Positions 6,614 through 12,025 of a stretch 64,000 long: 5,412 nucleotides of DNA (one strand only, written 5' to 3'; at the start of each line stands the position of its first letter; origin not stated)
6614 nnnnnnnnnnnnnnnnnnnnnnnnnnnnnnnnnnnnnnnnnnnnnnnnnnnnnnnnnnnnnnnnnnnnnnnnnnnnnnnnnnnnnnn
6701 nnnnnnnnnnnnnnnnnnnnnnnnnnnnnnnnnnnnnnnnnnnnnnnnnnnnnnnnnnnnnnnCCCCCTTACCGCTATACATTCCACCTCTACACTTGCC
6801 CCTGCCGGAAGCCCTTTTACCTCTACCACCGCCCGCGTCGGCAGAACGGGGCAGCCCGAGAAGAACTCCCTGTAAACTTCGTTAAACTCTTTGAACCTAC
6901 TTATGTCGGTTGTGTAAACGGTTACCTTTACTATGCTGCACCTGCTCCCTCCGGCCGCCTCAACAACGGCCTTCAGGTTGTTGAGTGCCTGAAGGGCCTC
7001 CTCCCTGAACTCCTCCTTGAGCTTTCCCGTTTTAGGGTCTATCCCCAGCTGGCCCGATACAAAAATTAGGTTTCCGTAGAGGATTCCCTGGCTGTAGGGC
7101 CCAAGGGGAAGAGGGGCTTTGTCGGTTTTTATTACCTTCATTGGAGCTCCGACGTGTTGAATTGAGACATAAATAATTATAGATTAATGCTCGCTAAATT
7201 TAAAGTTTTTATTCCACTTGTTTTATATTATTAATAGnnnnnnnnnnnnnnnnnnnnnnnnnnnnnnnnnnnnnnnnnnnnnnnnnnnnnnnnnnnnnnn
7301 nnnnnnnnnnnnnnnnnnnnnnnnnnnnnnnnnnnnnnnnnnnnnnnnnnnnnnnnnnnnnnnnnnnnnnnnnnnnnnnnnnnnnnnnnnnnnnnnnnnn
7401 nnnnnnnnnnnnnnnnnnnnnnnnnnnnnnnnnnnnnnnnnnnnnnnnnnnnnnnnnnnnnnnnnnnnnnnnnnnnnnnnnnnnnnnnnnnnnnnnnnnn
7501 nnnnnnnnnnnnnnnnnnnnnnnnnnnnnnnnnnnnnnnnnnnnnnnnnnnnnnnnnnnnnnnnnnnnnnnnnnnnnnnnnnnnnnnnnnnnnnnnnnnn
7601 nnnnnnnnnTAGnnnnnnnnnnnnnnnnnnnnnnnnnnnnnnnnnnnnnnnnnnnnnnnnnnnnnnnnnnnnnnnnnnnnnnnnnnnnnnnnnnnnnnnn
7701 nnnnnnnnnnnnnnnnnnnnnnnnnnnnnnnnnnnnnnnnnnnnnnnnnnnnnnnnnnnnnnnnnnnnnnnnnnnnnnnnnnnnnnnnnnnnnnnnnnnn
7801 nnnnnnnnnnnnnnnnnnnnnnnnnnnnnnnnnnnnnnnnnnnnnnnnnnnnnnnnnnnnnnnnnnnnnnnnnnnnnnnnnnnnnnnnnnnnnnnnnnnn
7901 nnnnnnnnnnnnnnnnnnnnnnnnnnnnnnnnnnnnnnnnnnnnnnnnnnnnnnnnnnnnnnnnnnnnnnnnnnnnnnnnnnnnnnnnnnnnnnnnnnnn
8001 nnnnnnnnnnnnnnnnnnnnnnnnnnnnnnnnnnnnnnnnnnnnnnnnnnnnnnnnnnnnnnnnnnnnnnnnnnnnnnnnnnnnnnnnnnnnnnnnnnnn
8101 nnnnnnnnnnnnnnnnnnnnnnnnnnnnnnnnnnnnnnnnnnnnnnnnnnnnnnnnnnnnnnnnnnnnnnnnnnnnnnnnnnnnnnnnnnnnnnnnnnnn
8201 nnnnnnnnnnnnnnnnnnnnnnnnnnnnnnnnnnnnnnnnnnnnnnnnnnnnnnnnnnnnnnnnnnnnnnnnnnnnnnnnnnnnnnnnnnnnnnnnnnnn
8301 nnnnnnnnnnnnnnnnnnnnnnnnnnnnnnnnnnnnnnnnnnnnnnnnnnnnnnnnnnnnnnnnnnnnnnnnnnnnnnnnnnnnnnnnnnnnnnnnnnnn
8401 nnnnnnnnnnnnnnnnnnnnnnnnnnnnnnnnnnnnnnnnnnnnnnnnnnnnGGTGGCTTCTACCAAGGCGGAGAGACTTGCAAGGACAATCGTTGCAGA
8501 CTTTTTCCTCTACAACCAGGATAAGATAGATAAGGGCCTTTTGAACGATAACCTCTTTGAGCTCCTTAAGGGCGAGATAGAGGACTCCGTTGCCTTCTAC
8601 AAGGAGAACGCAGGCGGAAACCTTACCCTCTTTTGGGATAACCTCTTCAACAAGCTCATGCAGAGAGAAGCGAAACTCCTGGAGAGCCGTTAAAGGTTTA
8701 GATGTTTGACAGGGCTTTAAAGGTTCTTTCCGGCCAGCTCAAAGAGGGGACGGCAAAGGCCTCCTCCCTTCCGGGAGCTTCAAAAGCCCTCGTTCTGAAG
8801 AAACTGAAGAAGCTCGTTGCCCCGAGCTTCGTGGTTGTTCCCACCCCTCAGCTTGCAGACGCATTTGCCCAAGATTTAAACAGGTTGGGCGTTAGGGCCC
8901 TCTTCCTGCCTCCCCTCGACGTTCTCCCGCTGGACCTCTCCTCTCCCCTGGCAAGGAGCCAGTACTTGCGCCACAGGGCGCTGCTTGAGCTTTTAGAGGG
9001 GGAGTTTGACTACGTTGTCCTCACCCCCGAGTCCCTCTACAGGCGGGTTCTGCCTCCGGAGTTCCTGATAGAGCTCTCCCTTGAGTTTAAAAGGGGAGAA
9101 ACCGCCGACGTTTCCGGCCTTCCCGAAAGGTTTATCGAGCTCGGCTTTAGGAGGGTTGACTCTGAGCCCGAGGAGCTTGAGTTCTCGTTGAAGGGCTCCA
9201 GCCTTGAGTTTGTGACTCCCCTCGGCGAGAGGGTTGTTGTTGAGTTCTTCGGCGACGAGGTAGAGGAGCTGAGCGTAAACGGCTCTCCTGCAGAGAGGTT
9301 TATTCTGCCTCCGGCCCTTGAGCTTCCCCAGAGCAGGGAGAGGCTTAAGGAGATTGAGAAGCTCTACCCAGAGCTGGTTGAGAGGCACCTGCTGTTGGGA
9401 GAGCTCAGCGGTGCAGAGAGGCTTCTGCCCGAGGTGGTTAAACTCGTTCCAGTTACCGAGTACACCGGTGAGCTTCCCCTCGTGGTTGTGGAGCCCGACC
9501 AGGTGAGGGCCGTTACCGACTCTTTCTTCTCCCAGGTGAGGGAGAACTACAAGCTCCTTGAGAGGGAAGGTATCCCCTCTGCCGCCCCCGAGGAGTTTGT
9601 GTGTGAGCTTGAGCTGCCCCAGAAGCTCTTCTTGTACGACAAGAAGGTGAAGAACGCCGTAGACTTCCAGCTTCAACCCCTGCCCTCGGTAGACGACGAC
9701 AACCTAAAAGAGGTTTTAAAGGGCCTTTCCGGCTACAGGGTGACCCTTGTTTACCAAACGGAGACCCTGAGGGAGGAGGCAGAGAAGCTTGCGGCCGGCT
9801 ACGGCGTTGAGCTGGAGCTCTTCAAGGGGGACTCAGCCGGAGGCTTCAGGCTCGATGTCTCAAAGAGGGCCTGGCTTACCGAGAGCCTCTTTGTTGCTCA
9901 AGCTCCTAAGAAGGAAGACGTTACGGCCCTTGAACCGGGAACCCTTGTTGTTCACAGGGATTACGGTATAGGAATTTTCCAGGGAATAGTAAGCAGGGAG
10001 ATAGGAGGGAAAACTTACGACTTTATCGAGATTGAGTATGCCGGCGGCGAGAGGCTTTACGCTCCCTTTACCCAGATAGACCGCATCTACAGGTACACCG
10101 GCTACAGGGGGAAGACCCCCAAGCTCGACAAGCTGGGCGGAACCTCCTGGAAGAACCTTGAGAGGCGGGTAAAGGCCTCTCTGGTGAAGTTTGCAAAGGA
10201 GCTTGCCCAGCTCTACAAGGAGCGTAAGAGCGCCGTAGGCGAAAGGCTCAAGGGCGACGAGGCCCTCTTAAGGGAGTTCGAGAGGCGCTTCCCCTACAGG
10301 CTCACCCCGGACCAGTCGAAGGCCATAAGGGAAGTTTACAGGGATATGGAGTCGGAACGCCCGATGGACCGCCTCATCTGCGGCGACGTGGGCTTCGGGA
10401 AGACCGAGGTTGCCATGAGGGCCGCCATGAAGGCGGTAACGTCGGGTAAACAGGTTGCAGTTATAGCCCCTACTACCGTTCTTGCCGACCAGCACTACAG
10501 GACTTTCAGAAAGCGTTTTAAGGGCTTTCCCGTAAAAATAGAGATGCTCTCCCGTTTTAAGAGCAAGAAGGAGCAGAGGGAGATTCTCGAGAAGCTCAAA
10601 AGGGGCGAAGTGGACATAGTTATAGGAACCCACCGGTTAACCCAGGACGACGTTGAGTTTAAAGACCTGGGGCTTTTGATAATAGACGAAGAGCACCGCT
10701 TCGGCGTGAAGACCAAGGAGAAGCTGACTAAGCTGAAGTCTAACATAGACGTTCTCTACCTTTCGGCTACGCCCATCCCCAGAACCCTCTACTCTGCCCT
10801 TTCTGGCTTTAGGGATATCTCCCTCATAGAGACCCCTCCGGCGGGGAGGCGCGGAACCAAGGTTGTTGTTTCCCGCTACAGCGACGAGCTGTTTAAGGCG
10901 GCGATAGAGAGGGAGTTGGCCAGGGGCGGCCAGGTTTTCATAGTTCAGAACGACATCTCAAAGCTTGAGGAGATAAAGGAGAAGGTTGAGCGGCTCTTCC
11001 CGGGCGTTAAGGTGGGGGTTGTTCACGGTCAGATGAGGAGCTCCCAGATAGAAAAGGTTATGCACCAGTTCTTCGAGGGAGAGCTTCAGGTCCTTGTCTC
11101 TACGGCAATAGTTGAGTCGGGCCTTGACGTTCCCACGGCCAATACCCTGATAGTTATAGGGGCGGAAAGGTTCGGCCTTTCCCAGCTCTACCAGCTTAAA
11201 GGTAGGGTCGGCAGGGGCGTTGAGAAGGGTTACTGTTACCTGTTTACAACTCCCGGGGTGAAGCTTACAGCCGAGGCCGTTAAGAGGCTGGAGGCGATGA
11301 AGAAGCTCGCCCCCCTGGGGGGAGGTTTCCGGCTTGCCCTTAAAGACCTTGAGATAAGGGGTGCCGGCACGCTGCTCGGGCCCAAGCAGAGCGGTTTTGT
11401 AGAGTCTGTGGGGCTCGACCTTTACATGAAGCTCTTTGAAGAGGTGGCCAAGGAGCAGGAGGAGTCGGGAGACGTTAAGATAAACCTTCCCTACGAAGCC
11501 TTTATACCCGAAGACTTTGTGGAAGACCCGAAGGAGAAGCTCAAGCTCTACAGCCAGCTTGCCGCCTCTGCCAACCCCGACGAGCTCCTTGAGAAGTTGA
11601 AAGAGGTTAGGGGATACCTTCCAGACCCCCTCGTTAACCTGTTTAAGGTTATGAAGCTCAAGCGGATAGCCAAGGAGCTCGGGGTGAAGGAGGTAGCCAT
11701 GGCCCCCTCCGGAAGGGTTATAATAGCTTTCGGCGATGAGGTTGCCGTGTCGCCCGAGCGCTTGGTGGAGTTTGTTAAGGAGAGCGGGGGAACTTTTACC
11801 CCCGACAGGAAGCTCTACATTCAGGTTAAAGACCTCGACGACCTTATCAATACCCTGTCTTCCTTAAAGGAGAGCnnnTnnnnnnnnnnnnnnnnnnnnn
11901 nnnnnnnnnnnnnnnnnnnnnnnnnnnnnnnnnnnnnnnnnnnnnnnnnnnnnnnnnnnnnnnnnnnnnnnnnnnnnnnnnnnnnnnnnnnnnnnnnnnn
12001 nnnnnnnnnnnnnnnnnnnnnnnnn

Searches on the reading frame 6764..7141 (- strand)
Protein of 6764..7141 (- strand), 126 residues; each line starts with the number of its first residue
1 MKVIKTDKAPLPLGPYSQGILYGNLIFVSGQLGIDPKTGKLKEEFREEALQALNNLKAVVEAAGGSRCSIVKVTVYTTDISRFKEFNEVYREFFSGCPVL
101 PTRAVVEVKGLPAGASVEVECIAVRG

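Call 72: search_protein_families(library=padloc, proteins=[window:6764-7141:-], max_evalue=0.00001)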
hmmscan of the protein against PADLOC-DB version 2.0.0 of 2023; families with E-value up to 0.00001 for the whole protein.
window:6764-7141:- (126 aa): 1 family
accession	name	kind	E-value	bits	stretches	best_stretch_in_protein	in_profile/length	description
PDLC04030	PD-T4-2_B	-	5.3e-27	92.9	1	2-124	169-292/294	-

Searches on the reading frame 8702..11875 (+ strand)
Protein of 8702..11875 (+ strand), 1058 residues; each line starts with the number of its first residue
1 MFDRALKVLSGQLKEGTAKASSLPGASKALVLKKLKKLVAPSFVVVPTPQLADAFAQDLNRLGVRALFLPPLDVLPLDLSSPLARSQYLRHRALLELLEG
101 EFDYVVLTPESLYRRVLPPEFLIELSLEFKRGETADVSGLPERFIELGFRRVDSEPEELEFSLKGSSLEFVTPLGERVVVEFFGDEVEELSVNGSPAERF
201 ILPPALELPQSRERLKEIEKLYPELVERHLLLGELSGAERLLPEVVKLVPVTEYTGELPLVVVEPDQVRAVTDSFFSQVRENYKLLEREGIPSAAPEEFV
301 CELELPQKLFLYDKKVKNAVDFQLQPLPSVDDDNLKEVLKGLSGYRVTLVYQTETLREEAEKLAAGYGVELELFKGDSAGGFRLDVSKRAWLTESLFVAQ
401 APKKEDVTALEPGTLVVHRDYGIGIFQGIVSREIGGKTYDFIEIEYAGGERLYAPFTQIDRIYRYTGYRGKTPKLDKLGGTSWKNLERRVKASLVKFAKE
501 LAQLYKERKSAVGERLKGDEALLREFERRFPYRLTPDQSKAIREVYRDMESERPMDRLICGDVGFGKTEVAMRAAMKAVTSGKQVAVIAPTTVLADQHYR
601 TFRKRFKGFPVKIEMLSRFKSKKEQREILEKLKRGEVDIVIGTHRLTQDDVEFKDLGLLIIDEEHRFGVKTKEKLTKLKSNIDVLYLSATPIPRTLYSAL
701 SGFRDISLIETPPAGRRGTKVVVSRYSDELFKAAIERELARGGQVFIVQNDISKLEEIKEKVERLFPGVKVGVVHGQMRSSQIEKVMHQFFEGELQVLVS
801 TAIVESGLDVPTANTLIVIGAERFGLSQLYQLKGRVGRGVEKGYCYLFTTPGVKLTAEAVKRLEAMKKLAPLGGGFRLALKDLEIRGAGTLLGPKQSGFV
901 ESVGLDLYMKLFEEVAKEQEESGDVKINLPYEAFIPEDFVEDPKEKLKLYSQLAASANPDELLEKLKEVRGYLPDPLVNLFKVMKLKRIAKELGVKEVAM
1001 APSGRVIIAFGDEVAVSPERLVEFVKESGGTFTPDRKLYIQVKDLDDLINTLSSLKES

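Call 70: search_protein_families(library=padloc, proteins=[window:8702-11875:+], max_evalue=0.00001)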
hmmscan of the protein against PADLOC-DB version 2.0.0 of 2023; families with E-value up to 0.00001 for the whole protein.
window:8702-11875:+ (1058 aa): 16 families
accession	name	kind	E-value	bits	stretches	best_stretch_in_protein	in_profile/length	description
PDLC02707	PbeA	-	1.1e-16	58.6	1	563-691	277-413/672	PbeA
PDLC01252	Cas3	-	3.8e-12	44.3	1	563-841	8-290/324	CAS-I; effector_G3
PDLC00938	Cas3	-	4.9e-11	40.5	1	564-839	9-319/358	CRISPR-associated helicase Cas3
PDLC01770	Cas3g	-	2.4e-09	34.3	1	726-841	236-343/733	-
PDLC01760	Cas3b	-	6.3e-09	32.8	1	718-812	439-533/734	-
PDLC02704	PbeA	-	7.1e-09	32.7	0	532-692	253-419/682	PbeA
PDLC03928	PsyrT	-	6.2e-08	29.4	0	530-666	19-153/689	-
PDLC01767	Cas3e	-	7.3e-08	29.4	0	711-810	396-494/680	-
PDLC01765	Cas3c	-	1.9e-07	28.4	0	681-860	323-488/612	-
PDLC02706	PbeA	-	3.8e-07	27.1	0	780-838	601-658/722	PbeA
PDLC01439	typeIV_DinG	-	9.1e-07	25.9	0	527-602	9-80/575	CAS-IV-A; associated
PDLC02079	Cas3b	-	1e-06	25.2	0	728-837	416-526/691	-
PDLC01762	Cas3b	-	2.4e-06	24.4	0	658-811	361-513/692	-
PDLC00174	HamB1|HamB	-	5.5e-06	22.4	1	566-673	330-438/1163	DEAD-box helicase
PDLC02503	BrxHI|BrxHII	-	5.6e-06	22.9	0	653-859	147-364/698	BrxHI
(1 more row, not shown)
